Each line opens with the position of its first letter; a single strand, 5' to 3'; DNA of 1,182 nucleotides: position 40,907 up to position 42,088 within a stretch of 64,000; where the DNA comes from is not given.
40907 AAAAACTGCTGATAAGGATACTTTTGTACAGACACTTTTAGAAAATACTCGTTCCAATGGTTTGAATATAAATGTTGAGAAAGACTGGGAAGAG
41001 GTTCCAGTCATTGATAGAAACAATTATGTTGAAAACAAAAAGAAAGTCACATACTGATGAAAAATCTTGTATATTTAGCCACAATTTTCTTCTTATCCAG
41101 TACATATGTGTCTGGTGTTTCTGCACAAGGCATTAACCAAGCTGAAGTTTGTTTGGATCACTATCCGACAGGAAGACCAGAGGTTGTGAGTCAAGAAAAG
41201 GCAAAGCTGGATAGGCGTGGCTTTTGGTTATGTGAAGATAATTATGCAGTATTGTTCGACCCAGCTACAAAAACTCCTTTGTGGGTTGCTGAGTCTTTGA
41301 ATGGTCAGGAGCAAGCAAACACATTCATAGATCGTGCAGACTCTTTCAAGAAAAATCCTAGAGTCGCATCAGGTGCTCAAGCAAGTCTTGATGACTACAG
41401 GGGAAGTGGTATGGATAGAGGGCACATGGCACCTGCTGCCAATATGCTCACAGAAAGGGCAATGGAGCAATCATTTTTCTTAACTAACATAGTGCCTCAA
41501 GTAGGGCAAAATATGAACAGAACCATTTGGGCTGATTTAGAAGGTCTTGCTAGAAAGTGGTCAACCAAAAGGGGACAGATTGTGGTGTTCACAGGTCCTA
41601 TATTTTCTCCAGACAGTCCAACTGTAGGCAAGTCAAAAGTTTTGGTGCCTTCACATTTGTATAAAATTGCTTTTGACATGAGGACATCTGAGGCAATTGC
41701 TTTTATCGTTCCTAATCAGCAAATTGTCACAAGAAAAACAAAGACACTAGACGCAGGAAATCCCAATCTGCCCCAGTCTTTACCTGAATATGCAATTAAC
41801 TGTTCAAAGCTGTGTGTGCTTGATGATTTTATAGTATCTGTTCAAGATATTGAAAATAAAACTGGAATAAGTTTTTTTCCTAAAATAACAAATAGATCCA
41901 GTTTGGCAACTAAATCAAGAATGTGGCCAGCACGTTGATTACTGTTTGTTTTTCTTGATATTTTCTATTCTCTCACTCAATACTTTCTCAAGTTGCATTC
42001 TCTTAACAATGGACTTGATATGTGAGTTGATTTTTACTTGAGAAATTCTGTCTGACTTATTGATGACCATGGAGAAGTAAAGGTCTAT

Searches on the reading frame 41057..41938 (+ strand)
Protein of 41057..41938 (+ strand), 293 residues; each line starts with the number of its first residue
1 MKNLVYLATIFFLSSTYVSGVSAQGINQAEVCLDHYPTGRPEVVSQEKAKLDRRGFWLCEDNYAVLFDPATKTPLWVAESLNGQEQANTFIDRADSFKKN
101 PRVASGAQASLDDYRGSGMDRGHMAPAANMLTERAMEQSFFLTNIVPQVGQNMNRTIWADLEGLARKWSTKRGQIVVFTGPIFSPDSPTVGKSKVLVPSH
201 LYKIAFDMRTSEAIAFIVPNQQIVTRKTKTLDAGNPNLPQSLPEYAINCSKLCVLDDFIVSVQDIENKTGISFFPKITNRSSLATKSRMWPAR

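Call 11: find_encoding_contigs(protein=window:41057-41938:+, flank=10000, max_places=2)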
Protein window:41057-41938:+ (293 aa): 23 contigs read that carry it; 2 places shown.
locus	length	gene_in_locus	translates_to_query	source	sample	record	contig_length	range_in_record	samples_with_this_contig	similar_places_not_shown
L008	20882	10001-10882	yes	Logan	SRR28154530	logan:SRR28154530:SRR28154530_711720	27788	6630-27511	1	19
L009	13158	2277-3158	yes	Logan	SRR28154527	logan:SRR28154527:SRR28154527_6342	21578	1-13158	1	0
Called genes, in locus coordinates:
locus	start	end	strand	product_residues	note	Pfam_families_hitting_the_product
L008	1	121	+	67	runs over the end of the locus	-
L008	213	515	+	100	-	-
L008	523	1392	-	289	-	PF02540:NAD_synthase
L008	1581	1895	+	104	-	-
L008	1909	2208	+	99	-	-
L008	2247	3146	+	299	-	-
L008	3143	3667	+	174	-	-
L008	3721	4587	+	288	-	PF01145:Band_7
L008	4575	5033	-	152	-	PF18143:HAD_SAK_2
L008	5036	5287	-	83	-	-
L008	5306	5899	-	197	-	PF13532:2OG-FeII_Oxy_2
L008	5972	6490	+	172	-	PF13328:HD_4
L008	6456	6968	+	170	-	PF13302:Acetyltransf_3, PF13420:Acetyltransf_4, PF00583:Acetyltransf_1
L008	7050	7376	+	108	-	-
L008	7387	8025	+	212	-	-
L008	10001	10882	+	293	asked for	PF01223:Endonuclease_NS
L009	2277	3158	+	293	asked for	PF01223:Endonuclease_NS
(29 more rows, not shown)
